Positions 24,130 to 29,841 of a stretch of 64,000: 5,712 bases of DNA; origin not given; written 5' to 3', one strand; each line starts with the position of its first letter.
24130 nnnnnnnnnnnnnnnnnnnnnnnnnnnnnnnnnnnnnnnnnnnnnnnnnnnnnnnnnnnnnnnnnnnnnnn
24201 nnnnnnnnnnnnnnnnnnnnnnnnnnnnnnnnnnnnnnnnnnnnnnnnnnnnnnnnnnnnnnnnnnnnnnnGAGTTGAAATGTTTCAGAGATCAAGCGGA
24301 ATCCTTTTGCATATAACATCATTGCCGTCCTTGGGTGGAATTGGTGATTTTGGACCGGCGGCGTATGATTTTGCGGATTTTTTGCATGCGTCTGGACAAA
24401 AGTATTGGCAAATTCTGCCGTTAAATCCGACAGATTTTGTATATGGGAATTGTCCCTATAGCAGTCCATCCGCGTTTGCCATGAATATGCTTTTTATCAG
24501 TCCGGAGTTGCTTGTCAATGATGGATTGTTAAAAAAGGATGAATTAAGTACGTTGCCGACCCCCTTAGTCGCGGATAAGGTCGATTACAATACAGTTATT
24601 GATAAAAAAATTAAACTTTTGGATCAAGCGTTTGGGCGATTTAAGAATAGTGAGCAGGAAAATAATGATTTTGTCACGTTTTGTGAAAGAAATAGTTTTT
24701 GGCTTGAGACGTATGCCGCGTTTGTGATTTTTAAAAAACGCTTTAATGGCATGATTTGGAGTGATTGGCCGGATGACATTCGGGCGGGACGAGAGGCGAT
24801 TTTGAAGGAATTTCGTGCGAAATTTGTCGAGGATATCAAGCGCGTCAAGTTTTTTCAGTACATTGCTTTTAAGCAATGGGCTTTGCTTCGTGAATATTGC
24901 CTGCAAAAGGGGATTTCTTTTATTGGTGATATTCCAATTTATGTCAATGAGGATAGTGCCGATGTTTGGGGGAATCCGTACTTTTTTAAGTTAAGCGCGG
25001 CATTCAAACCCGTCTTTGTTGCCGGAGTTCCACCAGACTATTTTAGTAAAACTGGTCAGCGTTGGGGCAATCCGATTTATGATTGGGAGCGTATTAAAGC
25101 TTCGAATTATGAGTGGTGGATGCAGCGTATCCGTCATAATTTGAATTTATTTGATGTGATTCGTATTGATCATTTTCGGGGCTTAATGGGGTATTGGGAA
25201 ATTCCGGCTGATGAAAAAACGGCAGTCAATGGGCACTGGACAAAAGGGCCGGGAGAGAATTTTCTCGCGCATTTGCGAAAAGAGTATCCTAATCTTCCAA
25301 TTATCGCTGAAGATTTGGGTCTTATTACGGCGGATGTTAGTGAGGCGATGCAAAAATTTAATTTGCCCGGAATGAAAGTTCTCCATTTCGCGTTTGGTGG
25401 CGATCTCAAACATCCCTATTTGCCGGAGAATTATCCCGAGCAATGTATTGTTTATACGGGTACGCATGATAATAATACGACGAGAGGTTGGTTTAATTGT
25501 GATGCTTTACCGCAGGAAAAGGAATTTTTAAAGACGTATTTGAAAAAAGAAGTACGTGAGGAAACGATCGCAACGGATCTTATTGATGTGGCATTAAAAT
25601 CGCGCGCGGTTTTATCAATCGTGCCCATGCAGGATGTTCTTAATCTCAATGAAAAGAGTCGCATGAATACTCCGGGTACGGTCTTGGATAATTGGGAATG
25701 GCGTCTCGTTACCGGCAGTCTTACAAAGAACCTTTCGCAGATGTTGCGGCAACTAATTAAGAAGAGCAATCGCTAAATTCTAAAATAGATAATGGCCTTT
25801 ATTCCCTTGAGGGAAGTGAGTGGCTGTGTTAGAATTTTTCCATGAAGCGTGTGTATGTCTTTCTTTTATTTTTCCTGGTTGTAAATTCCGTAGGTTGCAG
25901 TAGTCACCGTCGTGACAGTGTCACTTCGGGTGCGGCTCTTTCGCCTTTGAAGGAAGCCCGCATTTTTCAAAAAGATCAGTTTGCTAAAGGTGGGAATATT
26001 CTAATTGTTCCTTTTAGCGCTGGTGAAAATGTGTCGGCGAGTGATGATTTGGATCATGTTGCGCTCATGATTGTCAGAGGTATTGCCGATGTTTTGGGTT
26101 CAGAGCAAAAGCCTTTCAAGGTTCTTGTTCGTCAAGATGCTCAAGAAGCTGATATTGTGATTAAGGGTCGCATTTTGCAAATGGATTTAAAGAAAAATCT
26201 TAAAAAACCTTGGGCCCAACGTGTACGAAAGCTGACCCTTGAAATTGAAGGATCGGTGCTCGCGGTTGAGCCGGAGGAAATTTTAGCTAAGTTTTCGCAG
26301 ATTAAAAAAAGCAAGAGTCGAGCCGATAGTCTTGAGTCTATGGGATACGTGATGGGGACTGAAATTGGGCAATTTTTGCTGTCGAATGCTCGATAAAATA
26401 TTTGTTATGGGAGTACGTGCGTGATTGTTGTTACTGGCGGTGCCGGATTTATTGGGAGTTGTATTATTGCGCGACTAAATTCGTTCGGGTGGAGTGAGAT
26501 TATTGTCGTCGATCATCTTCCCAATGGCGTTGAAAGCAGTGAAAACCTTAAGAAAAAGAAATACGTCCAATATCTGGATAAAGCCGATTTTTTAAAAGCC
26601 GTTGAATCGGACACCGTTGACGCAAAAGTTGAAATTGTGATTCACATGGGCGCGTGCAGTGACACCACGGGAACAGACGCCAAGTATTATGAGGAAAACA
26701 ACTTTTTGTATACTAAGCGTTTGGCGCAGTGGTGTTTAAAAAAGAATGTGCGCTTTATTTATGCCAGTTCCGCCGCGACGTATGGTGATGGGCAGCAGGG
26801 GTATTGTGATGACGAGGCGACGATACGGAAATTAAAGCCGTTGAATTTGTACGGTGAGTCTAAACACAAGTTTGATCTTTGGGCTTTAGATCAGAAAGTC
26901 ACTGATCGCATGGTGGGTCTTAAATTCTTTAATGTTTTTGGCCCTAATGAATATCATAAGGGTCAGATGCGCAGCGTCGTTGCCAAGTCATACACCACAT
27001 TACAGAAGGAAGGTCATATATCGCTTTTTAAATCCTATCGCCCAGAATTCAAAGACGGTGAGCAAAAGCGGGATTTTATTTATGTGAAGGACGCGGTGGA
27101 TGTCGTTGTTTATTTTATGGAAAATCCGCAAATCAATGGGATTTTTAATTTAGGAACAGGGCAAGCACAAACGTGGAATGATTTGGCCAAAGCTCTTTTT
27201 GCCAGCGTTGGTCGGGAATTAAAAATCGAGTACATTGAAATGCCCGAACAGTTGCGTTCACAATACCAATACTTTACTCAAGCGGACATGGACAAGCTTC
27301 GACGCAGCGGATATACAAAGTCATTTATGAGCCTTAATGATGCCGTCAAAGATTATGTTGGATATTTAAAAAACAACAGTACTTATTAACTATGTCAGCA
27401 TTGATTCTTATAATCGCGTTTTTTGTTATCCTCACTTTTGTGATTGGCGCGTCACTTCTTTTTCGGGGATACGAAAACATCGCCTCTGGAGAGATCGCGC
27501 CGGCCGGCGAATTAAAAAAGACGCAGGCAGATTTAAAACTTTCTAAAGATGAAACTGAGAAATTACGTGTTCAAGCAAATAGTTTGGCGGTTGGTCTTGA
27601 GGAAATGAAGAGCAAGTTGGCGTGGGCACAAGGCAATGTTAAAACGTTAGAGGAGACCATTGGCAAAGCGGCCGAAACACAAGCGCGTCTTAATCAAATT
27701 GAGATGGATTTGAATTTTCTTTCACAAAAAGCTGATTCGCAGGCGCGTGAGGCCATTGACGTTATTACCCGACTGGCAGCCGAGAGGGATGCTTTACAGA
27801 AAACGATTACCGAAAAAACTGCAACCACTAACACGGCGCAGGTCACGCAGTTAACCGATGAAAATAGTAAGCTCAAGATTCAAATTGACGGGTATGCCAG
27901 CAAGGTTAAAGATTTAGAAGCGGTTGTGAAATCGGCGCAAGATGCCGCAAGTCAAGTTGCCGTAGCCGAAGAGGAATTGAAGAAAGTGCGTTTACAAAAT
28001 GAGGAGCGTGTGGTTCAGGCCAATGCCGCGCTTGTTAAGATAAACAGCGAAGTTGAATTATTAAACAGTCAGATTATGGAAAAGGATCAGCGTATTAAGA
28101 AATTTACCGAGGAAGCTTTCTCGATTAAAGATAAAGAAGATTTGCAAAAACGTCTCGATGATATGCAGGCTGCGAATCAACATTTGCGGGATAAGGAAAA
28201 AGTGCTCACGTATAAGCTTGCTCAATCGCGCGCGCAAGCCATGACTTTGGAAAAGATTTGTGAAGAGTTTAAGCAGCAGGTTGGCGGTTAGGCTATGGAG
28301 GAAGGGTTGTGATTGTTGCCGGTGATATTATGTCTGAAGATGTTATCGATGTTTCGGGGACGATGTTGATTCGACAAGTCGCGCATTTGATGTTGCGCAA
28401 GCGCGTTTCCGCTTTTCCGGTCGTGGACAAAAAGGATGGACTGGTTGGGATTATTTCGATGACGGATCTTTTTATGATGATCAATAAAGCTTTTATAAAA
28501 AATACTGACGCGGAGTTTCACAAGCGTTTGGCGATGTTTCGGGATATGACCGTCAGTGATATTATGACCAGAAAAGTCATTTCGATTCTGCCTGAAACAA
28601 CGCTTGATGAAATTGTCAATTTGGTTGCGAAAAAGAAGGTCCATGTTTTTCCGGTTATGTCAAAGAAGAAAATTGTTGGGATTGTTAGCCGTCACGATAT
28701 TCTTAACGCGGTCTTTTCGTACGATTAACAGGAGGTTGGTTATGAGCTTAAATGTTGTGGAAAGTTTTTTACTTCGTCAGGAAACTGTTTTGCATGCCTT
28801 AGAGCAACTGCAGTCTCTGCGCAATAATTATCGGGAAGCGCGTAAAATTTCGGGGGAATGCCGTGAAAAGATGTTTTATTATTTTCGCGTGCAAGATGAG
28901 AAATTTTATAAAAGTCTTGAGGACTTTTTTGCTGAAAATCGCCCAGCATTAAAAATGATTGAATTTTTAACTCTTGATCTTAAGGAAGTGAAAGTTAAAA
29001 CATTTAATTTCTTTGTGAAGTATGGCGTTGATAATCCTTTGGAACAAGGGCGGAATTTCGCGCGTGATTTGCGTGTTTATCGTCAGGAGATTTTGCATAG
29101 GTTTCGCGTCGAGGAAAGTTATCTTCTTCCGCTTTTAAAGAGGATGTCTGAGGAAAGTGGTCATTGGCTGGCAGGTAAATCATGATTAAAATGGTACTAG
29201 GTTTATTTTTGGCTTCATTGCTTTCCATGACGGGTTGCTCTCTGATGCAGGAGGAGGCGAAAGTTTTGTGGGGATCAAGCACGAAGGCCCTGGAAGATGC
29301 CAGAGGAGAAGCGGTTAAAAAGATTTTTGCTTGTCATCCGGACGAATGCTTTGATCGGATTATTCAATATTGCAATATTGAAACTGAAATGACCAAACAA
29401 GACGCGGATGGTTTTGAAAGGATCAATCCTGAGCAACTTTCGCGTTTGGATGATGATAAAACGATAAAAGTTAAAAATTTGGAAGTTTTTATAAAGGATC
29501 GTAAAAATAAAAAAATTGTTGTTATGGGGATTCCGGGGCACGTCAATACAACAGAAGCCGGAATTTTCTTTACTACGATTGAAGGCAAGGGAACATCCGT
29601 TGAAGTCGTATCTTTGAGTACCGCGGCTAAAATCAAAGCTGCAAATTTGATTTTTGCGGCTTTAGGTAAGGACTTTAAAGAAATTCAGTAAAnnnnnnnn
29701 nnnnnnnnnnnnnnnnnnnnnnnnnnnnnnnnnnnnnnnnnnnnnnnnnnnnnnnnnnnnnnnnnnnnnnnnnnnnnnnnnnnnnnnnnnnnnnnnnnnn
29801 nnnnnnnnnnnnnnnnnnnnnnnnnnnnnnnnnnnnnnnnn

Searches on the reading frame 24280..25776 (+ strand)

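Call 7: search_protein_families(library=pfam, proteins=[window:24280-25776:+], max_evalue=0.001)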
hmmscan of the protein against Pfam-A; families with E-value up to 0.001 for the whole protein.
window:24280-25776:+ (498 aa): 1 family
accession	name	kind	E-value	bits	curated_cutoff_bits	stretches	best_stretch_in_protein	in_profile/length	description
PF02446.23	Glyco_hydro_77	-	2.1e-176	587.8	25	1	10-479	1-462/465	4-alpha-glucanotransferase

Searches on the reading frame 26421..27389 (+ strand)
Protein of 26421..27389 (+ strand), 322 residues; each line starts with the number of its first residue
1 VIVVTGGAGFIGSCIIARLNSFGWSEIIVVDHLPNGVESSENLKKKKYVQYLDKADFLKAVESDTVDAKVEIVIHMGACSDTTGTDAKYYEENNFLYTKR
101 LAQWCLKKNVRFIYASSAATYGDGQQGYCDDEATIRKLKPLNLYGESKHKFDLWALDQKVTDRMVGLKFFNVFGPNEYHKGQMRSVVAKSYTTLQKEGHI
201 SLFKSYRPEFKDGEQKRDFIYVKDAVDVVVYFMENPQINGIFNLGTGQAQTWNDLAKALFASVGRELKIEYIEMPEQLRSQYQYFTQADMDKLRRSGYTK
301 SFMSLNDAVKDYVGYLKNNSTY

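Call 7: search_protein_families(library=pfam, proteins=[window:26421-27389:+], max_evalue=0.001)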
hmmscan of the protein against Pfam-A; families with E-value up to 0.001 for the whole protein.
window:26421-27389:+ (322 aa): 6 families
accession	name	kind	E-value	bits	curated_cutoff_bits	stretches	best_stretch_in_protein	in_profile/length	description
PF01370.27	Epimerase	-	1.7e-43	149.2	20.9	1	2-245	1-240/240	NAD dependent epimerase/dehydratase family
PF16363.11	GDP_Man_Dehyd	-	4.4e-22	79.4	27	1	4-296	2-301/332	GDP-mannose 4,6 dehydratase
PF01073.25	3Beta_HSD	-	5.9e-15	55.5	22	1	3-150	1-152/280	3-beta hydroxysteroid dehydrogenase/isomerase family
PF04321.23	RmlD_sub_bind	-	7.7e-11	42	27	1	2-157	3-138/287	RmlD substrate binding domain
PF02719.21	Polysacc_synt_2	-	5.7e-10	39.3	20.2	1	2-113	1-124/293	Polysaccharide biosynthesis protein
PF07993.18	NAD_binding_4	-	1.4e-05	24.8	20.1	0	62-134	81-153/258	Male sterility protein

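Call 68: search_protein_families(library=ncbifam, proteins=[window:26421-27389:+], max_evalue=0.00001)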
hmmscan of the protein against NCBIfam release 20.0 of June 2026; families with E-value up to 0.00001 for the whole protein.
window:26421-27389:+ (322 aa): 14 families
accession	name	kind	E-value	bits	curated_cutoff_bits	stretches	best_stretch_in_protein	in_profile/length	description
TIGR02197.1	heptose_epim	equivalog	1.7e-117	392.1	274.6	1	2-318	1-315/316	ADP-glyceromanno-heptose 6-epimerase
NF008360.0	PRK11150.1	equivalog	7.7e-82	275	452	1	1-318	1-308/310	ADP-glyceromanno-heptose 6-epimerase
TIGR01179.1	galE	equivalog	3.3e-28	98.5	262.3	1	2-273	2-285/332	UDP-glucose 4-epimerase GalE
TIGR01181.1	dTDP_gluc_dehyt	equivalog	5.6e-18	65.1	365.1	1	2-319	2-314/321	dTDP-glucose 4,6-dehydratase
NF007956.0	PRK10675.1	subfamily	6.8e-13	48.4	394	1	2-273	3-290/338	UDP-glucose 4-epimerase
TIGR01777.1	yfcH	hypoth_equivalog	1.2e-10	41.4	207.35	0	209-268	187-246/292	TIGR01777 family oxidoreductase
NF047922.1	GDPFucSynFcl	equivalog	1.6e-09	37.6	500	1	211-320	201-306/308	GDP-L-fucose synthase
NF042423.1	oxyalk_red_Shew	equivalog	2.6e-08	33.3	580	1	2-179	11-181/331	2-alkyl-3-oxoalkanoate reductase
NF011728.1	PRK15181.1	equivalog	2.6e-08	33.3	760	1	3-255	19-274/348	Vi polysaccharide biosynthesis UDP-N-acetylglucosaminuronic acid C-4 epimerase TviC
TIGR01214.1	rmlD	equivalog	2.6e-08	33.3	224.05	1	2-150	2-130/285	dTDP-4-dehydrorhamnose reductase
TIGR04180.1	EDH_00030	hypoth_equivalog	1e-07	31.3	475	1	2-271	1-264/297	NAD-dependent 4,6-dehydratase LegB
TIGR03466.1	HpnA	hypoth_equivalog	1.3e-07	30.8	367.65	1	3-148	4-145/327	hopanoid-associated sugar epimerase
NF043036.1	ErythonDh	equivalog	2e-07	30.5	325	1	2-153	3-158/321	D-erythronate dehydrogenase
NF007490.0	PRK10084.1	subfamily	1.4e-06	27.6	649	0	2-82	3-86/361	dTDP-glucose 4,6-dehydratase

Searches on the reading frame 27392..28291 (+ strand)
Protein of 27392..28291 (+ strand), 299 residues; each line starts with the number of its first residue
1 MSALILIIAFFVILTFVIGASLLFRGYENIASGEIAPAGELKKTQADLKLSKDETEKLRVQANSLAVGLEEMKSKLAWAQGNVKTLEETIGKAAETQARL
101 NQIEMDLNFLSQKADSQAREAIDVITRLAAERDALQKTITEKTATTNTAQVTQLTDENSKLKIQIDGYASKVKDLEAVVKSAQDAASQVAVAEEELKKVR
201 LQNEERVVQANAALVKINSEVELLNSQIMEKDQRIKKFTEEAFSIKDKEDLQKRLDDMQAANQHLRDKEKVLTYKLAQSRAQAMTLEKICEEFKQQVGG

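Call 7: search_protein_families(library=pfam, proteins=[window:27392-28291:+], max_evalue=0.001)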
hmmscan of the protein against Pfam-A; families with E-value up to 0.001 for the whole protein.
window:27392-28291:+ (299 aa): 0 families

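Call 39: search_protein_families(library=pfam, proteins=[window:27392-28291:+], max_evalue=1)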
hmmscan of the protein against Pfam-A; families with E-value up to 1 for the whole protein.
window:27392-28291:+ (299 aa): 9 families
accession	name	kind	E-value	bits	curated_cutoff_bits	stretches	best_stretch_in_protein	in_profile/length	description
PF07558.16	Shugoshin_N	-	0.0047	17.2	30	1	149-176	7-34/45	Shugoshin N-terminal coiled-coil region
PF07246.16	Phlebovirus_NSM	-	0.092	12.6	27.2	1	194-288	144-237/264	Phlebovirus nonstructural protein NS-M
PF08614.16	ATG16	-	0.2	12.3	33.7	1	125-288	31-179/200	Autophagy protein 16 (ATG16)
PF19220.6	Rod_CreS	-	0.33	10.4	100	0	96-296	46-228/359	Crescentin, rod domain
PF25450.1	Rab11-FIP3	-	0.34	11.6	31.9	0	131-200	41-109/125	Rab11-FIP3-like domain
PF24319.2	DUF7491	-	0.54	11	30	1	39-86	35-82/90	Coiled-coil region of unknown function (DUF7491)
PF10473.14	CENP-F_leu_zip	-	0.54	10.8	34.5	1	247-296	60-109/140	Leucine-rich repeats of kinetochore protein Cenp-F/LEK1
PF05557.18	MAD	-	0.67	8.7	30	0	57-233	31-206/661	Mitotic checkpoint protein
PF11559.13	ADIP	-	0.96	9.9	34.3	0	113-228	28-149/151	Afadin- and alpha -actinin-Binding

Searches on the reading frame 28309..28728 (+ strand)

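Call 7: search_protein_families(library=pfam, proteins=[window:28309-28728:+], max_evalue=0.001)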
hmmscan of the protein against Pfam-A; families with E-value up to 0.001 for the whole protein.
window:28309-28728:+ (139 aa): 1 family
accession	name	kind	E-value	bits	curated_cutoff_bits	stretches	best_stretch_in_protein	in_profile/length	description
PF00571.33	CBS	-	4.9e-29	100.8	24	2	82-135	1-55/57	CBS domain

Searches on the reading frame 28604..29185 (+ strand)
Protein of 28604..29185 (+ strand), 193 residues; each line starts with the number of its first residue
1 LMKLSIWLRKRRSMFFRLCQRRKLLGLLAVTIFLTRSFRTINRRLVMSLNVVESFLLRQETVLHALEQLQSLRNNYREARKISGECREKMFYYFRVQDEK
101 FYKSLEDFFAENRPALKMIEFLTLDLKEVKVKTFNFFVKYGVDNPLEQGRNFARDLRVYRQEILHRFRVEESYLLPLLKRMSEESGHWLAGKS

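Call 7: search_protein_families(library=pfam, proteins=[window:28604-29185:+], max_evalue=0.001)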
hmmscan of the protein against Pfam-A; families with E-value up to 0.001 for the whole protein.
window:28604-29185:+ (193 aa): 0 families

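Call 39: search_protein_families(library=pfam, proteins=[window:28604-29185:+], max_evalue=1)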
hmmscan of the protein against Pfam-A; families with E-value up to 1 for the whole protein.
window:28604-29185:+ (193 aa): 1 family
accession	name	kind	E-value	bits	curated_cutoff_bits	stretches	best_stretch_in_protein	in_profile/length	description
PF01814.28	Hemerythrin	-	0.11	13.4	25.3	1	62-178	13-127/127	Hemerythrin HHE cation binding domain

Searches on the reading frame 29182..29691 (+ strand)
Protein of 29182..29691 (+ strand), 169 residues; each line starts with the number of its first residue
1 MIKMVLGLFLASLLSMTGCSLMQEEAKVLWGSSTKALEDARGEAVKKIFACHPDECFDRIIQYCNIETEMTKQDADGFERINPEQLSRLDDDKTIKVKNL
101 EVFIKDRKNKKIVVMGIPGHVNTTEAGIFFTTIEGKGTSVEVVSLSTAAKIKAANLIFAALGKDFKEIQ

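Call 7: search_protein_families(library=pfam, proteins=[window:29182-29691:+], max_evalue=0.001)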
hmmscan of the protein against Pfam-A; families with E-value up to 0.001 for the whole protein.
window:29182-29691:+ (169 aa): 0 families

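Call 39: search_protein_families(library=pfam, proteins=[window:29182-29691:+], max_evalue=1)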
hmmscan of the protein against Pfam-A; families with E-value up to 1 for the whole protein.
window:29182-29691:+ (169 aa): 3 families
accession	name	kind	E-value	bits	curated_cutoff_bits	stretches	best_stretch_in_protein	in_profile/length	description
PF10046.14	BLOC1_2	-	0.05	14.4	33.4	1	56-111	3-57/96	Biogenesis of lysosome-related organelles complex-1 subunit 2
PF20875.2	SidC_C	-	0.082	13.7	27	0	104-136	11-42/123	SidC, C-terminal domain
PF08400.16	phage_tail_N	-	0.14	12.6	26.6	1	89-134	9-54/134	Prophage tail fibre N-terminal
